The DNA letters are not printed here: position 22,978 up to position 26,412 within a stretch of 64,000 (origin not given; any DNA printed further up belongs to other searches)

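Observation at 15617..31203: Extended porU-porV operon with non-canonical partners: possible undescribed T9SS accessory module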

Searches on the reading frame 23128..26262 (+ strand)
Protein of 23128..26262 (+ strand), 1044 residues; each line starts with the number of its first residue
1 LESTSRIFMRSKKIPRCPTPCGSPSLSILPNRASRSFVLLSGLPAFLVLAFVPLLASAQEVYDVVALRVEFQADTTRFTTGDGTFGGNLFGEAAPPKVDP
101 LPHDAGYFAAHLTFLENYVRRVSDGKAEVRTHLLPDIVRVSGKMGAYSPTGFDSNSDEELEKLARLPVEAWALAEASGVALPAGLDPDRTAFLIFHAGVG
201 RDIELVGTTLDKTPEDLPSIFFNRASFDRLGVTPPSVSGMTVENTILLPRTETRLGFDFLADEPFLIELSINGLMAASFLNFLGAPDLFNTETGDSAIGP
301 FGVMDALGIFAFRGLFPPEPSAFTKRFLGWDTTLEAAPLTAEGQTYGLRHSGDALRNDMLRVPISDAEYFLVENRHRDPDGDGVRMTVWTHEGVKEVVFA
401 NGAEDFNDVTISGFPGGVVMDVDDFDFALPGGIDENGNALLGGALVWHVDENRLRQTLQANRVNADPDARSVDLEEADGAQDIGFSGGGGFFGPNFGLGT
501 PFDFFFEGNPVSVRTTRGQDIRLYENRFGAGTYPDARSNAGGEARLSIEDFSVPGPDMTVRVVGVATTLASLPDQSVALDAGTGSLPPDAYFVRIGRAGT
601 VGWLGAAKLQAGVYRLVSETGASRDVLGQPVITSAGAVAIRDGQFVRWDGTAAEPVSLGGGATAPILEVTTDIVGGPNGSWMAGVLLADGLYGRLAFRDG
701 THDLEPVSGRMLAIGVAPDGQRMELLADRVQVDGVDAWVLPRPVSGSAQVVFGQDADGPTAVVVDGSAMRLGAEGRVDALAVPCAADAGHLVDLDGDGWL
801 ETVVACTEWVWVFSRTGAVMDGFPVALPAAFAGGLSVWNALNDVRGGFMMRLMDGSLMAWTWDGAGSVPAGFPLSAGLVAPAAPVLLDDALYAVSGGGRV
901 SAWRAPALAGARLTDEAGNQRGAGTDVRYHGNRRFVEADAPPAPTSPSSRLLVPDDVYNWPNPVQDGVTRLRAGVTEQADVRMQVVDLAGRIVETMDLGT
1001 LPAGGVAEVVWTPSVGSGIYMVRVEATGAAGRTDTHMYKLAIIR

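Call 3: search_protein_families(library=pfam, proteins=[window:23128-26262:+], max_evalue=0.01)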
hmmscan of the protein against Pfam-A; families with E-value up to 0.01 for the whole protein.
window:23128-26262:+ (1044 aa): 2 families
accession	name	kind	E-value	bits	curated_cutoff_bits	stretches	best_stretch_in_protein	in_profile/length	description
PF13860.13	FlgD_ig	-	0.00045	20.6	27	1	967-1028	8-77/79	FlgD Ig-like domain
PF18962.6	Por_Secre_tail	-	0.0027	18.4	27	1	960-1027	2-65/75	Secretion system C-terminal sorting domain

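Call 4: search_protein_families(library=ncbifam, proteins=[window:23128-26262:+], max_evalue=0.01)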
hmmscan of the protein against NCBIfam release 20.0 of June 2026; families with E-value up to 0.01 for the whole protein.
window:23128-26262:+ (1044 aa): 3 families
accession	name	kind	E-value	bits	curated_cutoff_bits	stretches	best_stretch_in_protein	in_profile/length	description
NF052323.1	T9SSA_dep_M6i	equivalog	2.9e-202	674.4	600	2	57-568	39-549/1043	T9SS-dependent M6-like inactivated metalloprotease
TIGR03296.1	M6dom_TIGR03296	domain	7.5e-05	22.8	110.8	1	283-377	178-270/286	M6 family metalloprotease domain-containing protein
TIGR04183.1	Por_Secre_tail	domain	0.00013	21.9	23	1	960-1027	2-61/72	T9SS type A sorting domain-containing protein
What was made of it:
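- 23212..26262 (+): M6i (g6): catalytically dead M6-like domain, one beta-propeller and a type-A CTD. NF052323, 674 bits (cutoff 600) (call 4).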

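Call 6: find_homologous_proteins(query=window:23212-26262:+, max_evalue=0.00001)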
Query window:23212-26262:+ (1016 aa): 1848 proteins with E <= 0.00001 among 8000 candidates; the best 120 are listed.
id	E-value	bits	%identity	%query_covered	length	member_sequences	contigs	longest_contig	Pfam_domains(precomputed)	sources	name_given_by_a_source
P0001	0.0e+0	2285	100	100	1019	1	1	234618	-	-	-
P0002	0.0e+0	1636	73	97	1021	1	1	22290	-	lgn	-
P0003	0.0e+0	1092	56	97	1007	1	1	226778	-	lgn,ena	-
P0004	0.0e+0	1074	53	97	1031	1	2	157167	-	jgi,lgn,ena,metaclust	metaclust:\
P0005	4.0e-258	878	46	97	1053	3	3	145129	-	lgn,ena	-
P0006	2.3e-254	865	64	52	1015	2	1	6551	-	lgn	-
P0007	2.7e-253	862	65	52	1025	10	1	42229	-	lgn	-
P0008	5.8e-253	860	66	51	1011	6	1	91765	-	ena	-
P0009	1.9e-252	859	64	52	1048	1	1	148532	-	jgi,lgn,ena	-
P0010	1.9e-251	855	64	51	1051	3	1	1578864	-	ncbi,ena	-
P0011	1.9e-249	849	68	49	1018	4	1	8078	-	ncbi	-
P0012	5.4e-249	847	67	51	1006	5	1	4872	-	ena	-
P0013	5.6e-249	847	47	99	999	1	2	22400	-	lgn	-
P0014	3.7e-248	845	46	97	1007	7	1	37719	-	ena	-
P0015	2.1e-246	839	64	52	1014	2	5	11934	-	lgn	-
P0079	1.8e-220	753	43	98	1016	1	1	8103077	-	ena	-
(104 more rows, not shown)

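Call 8: find_encoding_contigs(protein=P0001, flank=10000, max_places=3)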
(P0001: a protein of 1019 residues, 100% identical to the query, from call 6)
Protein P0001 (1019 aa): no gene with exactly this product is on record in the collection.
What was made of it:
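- Tried and rejected: Looking up the window's own M6i returned no record (call 8).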

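Call 9: find_encoding_contigs(protein=P0010, flank=10000, max_places=3)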
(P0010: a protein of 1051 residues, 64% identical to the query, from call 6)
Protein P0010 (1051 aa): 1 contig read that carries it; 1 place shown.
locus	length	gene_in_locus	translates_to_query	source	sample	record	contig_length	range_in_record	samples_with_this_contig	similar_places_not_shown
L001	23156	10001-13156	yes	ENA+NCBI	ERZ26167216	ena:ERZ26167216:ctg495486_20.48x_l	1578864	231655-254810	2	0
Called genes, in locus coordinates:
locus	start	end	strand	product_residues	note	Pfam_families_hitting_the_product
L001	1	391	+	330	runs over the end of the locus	PF02445:NadA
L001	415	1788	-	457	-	-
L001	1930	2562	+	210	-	PF02190:LON_substr_bdg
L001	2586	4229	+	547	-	PF13188:PAS_8 (faint), PF00989:PAS (faint)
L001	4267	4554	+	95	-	-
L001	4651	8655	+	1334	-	PF01364:Peptidase_C25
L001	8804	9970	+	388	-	PF03349:Toluene_X (faint), PF03687:UPF0164 (faint), PF19572:PorV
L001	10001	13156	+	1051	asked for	-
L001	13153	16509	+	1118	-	PF13485:Peptidase_MA_2 (faint), PF07676:PD40 (faint), PF26549:Tricorn_N (faint)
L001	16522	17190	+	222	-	PF00578:AhpC-TSA, PF08534:Redoxin, PF00085:Thioredoxin (weak)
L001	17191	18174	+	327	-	PF18935:DUF5683 (faint)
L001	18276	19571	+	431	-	PF00375:SDF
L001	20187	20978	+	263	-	PF04542:Sigma70_r2 (faint)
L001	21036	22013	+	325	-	PF02517:Rce1-like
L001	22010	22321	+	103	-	-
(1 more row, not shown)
